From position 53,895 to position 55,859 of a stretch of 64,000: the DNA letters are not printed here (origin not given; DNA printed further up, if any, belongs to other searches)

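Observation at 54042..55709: Threonine-synthase-like PLP enzyme fused in frame to a response-regulator receiver domain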

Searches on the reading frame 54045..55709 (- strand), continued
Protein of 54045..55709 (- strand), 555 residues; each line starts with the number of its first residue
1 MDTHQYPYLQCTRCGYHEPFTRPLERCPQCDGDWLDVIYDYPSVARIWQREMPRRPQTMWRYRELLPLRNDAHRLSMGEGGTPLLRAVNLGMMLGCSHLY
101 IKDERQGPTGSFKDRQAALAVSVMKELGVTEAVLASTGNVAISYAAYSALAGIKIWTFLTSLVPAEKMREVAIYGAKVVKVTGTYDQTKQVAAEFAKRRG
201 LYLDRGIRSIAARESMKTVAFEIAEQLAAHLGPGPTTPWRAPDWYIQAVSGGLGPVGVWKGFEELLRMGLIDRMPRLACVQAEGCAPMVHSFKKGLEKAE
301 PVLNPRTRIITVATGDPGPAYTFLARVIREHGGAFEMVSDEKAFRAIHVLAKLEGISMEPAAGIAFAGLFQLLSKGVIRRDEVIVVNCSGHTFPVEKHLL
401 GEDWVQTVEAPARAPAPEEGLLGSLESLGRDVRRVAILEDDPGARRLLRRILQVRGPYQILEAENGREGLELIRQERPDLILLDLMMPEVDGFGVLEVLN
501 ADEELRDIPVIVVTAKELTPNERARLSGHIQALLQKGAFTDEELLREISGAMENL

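Call 23: list_cluster_members(proteins=[P0121, P0126, P0131, P0136, P0137, P0139, P0148, P0158, P0184, P0211])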
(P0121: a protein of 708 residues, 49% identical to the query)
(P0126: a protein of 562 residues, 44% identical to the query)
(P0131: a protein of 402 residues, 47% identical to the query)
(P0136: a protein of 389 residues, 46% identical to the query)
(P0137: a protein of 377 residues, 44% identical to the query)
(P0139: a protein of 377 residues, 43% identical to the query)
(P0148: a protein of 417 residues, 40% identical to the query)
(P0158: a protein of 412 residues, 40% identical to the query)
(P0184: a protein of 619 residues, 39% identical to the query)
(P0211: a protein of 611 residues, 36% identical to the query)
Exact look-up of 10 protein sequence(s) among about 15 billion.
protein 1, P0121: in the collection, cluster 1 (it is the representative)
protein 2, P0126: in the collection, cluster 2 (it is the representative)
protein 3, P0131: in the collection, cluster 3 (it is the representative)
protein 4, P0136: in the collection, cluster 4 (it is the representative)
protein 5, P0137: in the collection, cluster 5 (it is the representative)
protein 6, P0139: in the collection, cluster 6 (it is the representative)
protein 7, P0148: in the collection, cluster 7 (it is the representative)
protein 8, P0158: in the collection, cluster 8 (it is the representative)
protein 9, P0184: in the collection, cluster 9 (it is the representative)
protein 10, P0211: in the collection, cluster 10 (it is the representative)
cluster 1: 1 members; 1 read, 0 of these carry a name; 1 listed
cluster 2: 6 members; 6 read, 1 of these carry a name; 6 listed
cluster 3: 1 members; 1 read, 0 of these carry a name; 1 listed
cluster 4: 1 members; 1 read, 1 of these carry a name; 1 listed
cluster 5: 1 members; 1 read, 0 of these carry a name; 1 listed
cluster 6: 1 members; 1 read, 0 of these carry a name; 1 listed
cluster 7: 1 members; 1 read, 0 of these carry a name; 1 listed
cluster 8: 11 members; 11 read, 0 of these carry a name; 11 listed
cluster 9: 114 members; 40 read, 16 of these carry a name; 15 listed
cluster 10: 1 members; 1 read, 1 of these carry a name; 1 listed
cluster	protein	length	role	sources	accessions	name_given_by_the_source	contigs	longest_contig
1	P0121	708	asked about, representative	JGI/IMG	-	-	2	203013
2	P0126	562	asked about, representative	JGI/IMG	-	threonine synthase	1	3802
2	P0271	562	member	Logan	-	-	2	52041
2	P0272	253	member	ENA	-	-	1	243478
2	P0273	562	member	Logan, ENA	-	-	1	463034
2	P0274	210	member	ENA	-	-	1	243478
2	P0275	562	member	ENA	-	-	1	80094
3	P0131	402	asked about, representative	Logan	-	-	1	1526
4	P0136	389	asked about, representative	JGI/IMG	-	threonine synthase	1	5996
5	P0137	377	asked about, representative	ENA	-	-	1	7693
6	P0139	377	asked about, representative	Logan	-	-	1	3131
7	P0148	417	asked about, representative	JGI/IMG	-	-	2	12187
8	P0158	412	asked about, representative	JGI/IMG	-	-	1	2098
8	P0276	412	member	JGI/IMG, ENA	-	-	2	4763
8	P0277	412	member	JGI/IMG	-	-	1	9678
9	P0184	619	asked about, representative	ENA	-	-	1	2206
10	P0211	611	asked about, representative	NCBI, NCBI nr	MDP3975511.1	MAG: threonine synthase [bacterium] | threonine synthase [bacterium]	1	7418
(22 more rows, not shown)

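Call 35: find_encoding_contigs(protein=P0137, flank=6000, max_places=2)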
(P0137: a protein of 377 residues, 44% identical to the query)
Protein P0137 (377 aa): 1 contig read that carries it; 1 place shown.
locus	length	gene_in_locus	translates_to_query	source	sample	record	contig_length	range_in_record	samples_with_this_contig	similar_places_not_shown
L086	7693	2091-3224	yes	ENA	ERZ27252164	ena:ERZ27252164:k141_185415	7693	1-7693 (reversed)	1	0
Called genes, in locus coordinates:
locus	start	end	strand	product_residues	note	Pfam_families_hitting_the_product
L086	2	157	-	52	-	?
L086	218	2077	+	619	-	-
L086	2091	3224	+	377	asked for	PF00291:PALP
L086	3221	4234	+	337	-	PF04055:Radical_SAM, PF13353:Fer4_12 (weak), PF13186:SPASM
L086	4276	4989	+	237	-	PF01925:TauE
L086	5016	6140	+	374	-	PF00465:Fe-ADH, PF13685:Fe-ADH_2, PF25137:ADH_Fe_C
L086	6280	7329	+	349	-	-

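Call 37: find_encoding_contigs(protein=P0136, flank=6000, max_places=2)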
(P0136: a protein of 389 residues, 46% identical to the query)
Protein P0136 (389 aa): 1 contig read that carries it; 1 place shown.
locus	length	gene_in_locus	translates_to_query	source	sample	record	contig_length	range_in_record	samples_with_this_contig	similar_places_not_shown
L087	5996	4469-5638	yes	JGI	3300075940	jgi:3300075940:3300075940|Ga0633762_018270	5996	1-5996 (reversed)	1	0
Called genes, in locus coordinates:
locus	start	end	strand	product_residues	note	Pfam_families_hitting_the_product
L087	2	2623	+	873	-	?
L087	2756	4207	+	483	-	-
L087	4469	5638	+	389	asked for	PF00291:PALP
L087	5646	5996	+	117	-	?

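Call 38: find_encoding_contigs(protein=P0135, flank=6000, max_places=2)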
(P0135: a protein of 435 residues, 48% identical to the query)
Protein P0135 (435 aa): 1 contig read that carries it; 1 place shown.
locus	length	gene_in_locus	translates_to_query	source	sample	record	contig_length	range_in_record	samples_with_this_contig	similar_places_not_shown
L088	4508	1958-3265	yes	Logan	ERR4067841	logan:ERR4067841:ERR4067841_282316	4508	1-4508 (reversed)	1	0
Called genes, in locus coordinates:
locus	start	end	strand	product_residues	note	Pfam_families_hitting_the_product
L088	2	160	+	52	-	?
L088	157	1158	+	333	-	PF01073:3Beta_HSD, PF01370:Epimerase, PF04321:RmlD_sub_bind, PF05368:NmrA, PF13460:NAD_binding_10, PF16363:GDP_Man_Dehyd, PF07993:NAD_binding_4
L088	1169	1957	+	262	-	PF01209:Ubie_methyltran, PF13489:Methyltransf_23, PF13847:Methyltransf_31, PF08241:Methyltransf_11, PF08242:Methyltransf_12, PF13649:Methyltransf_25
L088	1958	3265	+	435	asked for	PF00291:PALP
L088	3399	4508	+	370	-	?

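Call 39: find_encoding_contigs(protein=P0160, flank=6000, max_places=2)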
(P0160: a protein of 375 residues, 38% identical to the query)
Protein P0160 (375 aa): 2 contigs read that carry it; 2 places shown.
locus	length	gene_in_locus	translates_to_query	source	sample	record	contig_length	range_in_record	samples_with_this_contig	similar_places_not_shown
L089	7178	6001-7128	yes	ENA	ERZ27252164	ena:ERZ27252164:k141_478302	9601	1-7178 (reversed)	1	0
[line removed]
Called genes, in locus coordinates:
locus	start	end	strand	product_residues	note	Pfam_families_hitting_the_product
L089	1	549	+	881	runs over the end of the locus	PF07719:TPR_2 (faint), PF13181:TPR_8 (faint), PF13432:TPR_16 (weak), PF00515:TPR_1 (weak)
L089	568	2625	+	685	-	PF13489:Methyltransf_23, PF07021:MetW (weak), PF13847:Methyltransf_31, PF08241:Methyltransf_11, PF08242:Methyltransf_12, PF13649:Methyltransf_25, PF04055:Radical_SAM, PF13186:SPASM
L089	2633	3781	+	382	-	PF13439:Glyco_transf_4 (weak), PF00534:Glycos_transf_1, PF13692:Glyco_trans_1_4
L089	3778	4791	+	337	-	PF03102:NeuB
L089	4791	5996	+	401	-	-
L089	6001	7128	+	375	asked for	PF00291:PALP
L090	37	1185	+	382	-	PF13439:Glyco_transf_4 (weak), PF00534:Glycos_transf_1, PF13692:Glyco_trans_1_4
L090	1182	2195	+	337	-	PF03102:NeuB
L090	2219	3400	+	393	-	-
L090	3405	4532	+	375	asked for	PF00291:PALP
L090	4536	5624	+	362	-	PF01041:DegT_DnrJ_EryC1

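Call 50: predict_structure(alignment_id=A1)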
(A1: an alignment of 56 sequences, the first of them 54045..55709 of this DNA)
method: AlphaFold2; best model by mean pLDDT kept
length: 555 residues; sequences in the alignment: 56
mean_pLDDT: 73.6   pTM: 0.66
mean pLDDT of the five models: 73.6, 72.2, 68.1, 61.3, 61.3
residues with pLDDT >= 90: 92; 70-90: 278; 50-70: 107; < 50: 78
segments of 3 or more residues with pLDDT < 50: 391-420, 514-541, 543-555
pLDDT, mean of each block of 10 residues (from residue 1): 67 82 77 75 74 61 62 73 81 91 66 80 87 81 85 86 67 78 71 83 76 81 88 89 90 82 88 94 80 82 55 63 88 91 83 68 90 96 85 32 29 32 53 85 73 77 91 92 72 69 81 50 47 43 45 35
secondary structure, 60 per line:
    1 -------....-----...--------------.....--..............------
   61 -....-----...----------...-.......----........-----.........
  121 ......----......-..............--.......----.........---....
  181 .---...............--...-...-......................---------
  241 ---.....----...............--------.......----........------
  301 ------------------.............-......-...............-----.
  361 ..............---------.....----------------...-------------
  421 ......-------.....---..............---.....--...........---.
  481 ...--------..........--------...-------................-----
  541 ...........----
elements in order: E8-11 E17-19 E34-38 H41-54 H62-65 E84-86 H88-94 E99-103 H112-126 E131-136 H138-151 E154-160 H165-173 E177-181 H185-199 E202-204 H210-231 E244-248 H253-267 E276-282 H287-294 H319-331 E333-338 H340-354 H360-374 E384-388 E405-407 H421-426 E434-438 H442-455 E459-463 H466-476 E480-483 H492-501 E510-512 H520-535 H541-551

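Call 53: search_protein_families(library=pfam, proteins=[P0121, P0122, P0126, P0184, P0211, P0137, P0160, P0190], max_evalue=0.001)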
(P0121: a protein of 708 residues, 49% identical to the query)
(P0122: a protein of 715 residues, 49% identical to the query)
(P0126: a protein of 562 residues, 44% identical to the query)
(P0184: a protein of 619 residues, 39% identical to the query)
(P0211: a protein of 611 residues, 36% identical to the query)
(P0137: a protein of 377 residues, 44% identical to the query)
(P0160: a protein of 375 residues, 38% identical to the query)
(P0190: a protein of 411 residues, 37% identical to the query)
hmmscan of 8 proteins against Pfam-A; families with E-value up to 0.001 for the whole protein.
P0121 (708 aa): 2 families
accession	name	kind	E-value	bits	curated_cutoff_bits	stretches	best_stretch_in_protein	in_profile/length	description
PF00291.31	PALP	-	4.4e-58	197.4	35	1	75-389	1-295/295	Pyridoxal-phosphate dependent enzyme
PF00072.30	Response_reg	-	3.1e-41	140.5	30.2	2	436-537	1-99/111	Response regulator receiver domain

P0122 (715 aa): 2 families
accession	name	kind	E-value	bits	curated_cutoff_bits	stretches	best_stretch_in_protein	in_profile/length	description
PF00291.31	PALP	-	1.6e-62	212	35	1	78-392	1-295/295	Pyridoxal-phosphate dependent enzyme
PF00072.30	Response_reg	-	1.2e-37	128.9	30.2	2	440-527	1-85/111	Response regulator receiver domain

P0126 (562 aa): 2 families
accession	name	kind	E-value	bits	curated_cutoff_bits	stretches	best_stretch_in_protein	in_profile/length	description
PF00291.31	PALP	-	6.4e-59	200.1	35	1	74-395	2-294/295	Pyridoxal-phosphate dependent enzyme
PF00072.30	Response_reg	-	3.9e-06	27.4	30.2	1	441-526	1-83/111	Response regulator receiver domain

P0184 (619 aa): 2 families
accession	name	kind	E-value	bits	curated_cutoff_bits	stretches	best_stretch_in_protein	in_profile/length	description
PF00291.31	PALP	-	3.2e-75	253.6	35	1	82-384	1-295/295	Pyridoxal-phosphate dependent enzyme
PF08502.15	LeuA_dimer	-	1.6e-27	96.5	24.9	1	477-613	2-130/131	LeuA allosteric (dimerisation) domain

P0211 (611 aa): 3 families
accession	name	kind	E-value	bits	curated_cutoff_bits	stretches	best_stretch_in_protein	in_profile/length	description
PF00291.31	PALP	-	3.5e-77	260.1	35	1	72-373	1-295/295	Pyridoxal-phosphate dependent enzyme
PF08502.15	LeuA_dimer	-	9.2e-18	64.9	24.9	1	466-601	2-129/131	LeuA allosteric (dimerisation) domain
PF02887.21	PK_C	-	0.00012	22.6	28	0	118-213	8-102/114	Pyruvate kinase, alpha/beta domain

P0137 (377 aa): 1 family
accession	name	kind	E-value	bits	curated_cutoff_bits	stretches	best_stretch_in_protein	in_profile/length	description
PF00291.31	PALP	-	6.2e-64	216.6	35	1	70-373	1-294/295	Pyridoxal-phosphate dependent enzyme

P0160 (375 aa): 1 family
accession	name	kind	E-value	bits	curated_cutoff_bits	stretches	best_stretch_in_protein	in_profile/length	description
PF00291.31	PALP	-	2.1e-48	165.6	35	1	68-371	2-295/295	Pyridoxal-phosphate dependent enzyme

P0190 (411 aa): 1 family
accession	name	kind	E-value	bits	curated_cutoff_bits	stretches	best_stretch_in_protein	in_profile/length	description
PF00291.31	PALP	-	5.8e-75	252.8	35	1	73-376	2-295/295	Pyridoxal-phosphate dependent enzyme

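Call 54: fold_search(model_id=the predicted structure, library=pdb)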
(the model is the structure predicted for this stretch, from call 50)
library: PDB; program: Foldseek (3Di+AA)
matches with E <= 10: 1880; with E <= 0.001: 747
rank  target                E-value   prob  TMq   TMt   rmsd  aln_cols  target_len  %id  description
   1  2zsj_A                6.0e-26  1.00  0.51  0.78   3.0       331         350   33  Crystal structure of threonine synthase from Aquifex aeolicus VF5 (released 2008-10-21)
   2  2d1f_A                6.3e-26  1.00  0.51  0.80  11.5       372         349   31  Structure of Mycobacterium tuberculosis threonine synthase (released 2006-09-05)
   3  2zsj_D                1.1e-25  1.00  0.51  0.79   3.1       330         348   32  Crystal structure of threonine synthase from Aquifex aeolicus VF5 (released 2008-10-21)
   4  6nmx_A                2.9e-24  1.00  0.52  0.81  10.2       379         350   26  Threonine synthase from Bacillus subtilis ATCC 6633 with PLP and APPA (released 2019-03-13)
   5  6cgq_B                3.2e-24  1.00  0.51  0.80   2.9       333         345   28  Threonine synthase from Bacillus subtilis ATCC 6633 with PLP and PLP-Ala (released 2019-02-27)
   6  6nmx_B                5.4e-24  1.00  0.51  0.79  10.9       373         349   26  Threonine synthase from Bacillus subtilis ATCC 6633 with PLP and APPA (released 2019-03-13)
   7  9k3c                  6.5e-24  1.00  0.56  0.71   3.7       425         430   21  Crystal Structure of CapA2 from Alistipes finegoldii in complex with PLP cofactor (released 2025-10-22)
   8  6cgq_A                1.1e-23  1.00  0.49  0.78  10.9       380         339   26  Threonine synthase from Bacillus subtilis ATCC 6633 with PLP and PLP-Ala (released 2019-02-27)
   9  1v7c_A                1.3e-23  1.00  0.52  0.81   9.2       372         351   31  Crystal structure of threonine synthase from thermus thermophilus hb8 in complex with a substrate analogue (released 2003-12-30)
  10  6nmx_D                1.6e-23  1.00  0.52  0.81   2.3       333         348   28  Threonine synthase from Bacillus subtilis ATCC 6633 with PLP and APPA (released 2019-03-13)
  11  1uin_B                2.2e-23  1.00  0.51  0.79  11.3       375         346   32  Crystal Structure of Threonine Synthase from Thermus Thermophilus HB8, Trigonal Crystal Form (released 2003-11-18)
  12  3aey_B                3.0e-23  1.00  0.51  0.80  11.2       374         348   32  Apo form of threonine synthase from Thermus thermophilus HB8 (released 2010-11-17)
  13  1uim_A                3.3e-23  1.00  0.51  0.79  11.1       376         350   32  Crystal Structure of Threonine Synthase from Thermus Thermophilus HB8, Orthorhombic Crystal Form (released 2003-11-18)
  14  1uin_A                1.7e-22  1.00  0.51  0.78   3.1       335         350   33  Crystal Structure of Threonine Synthase from Thermus Thermophilus HB8, Trigonal Crystal Form (released 2003-11-18)
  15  2c2b_A                2.2e-22  1.00  0.62  0.76   2.7       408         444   25  Crystallographic structure of Arabidopsis thaliana Threonine synthase complexed with pyridoxal phosphate and S-adenosy (released 2005-11-28)
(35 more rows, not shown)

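Call 65: search_protein_families(library=ncbifam, proteins=[L018:12440-13390:+, L077:13003-14007:+, L003:12670-13605:-], max_evalue=0.001)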
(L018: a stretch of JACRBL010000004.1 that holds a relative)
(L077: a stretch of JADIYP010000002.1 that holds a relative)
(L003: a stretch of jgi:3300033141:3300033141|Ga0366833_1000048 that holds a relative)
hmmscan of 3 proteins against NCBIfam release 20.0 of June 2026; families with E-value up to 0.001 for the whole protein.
L018:12440-13390:+ (317 aa): 1 family
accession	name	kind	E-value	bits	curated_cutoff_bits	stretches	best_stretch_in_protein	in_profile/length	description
TIGR00950.1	2A78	equivalog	3.4e-14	52.9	230.2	1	35-274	16-258/264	carboxylate/amino acid/amine transporter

L077:13003-14007:+ (335 aa): 2 families
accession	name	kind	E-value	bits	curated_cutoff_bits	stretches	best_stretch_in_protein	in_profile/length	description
TIGR00950.1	2A78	equivalog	6e-16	58.6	230.2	1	48-308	2-264/264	carboxylate/amino acid/amine transporter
NF008432.0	PRK11272.1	equivalog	2.2e-07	30.4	270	1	64-314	38-289/294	drug/metabolite exporter YedA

L003:12670-13605:- (312 aa): 1 family
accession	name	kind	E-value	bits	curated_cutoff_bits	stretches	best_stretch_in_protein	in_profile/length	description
TIGR00950.1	2A78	equivalog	1.3e-13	51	230.2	1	46-291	16-264/264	carboxylate/amino acid/amine transporter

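Call 66: search_protein_families(library=pfam, proteins=[L018:12440-13390:+, L077:13003-14007:+], max_evalue=0.001)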
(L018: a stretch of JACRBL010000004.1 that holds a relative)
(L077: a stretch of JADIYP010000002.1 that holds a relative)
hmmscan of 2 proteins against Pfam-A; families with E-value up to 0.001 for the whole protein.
L018:12440-13390:+ (317 aa): 1 family
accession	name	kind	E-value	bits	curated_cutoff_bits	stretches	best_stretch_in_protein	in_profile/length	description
PF00892.27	EamA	-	1e-25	91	28.2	2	149-282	1-133/135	EamA-like transporter family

L077:13003-14007:+ (335 aa): 3 families
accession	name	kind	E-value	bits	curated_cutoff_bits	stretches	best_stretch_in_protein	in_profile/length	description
PF00892.27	EamA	-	3.1e-27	95.9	28.2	2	178-310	2-133/135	EamA-like transporter family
PF06800.18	Sugar_transport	-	1.7e-05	24.8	26.3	0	180-308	148-271/280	Sugar transport protein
PF08627.16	CRT-like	-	0.00047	19.7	26.9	1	209-310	36-138/335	CRT-like, chloroquine-resistance transporter-like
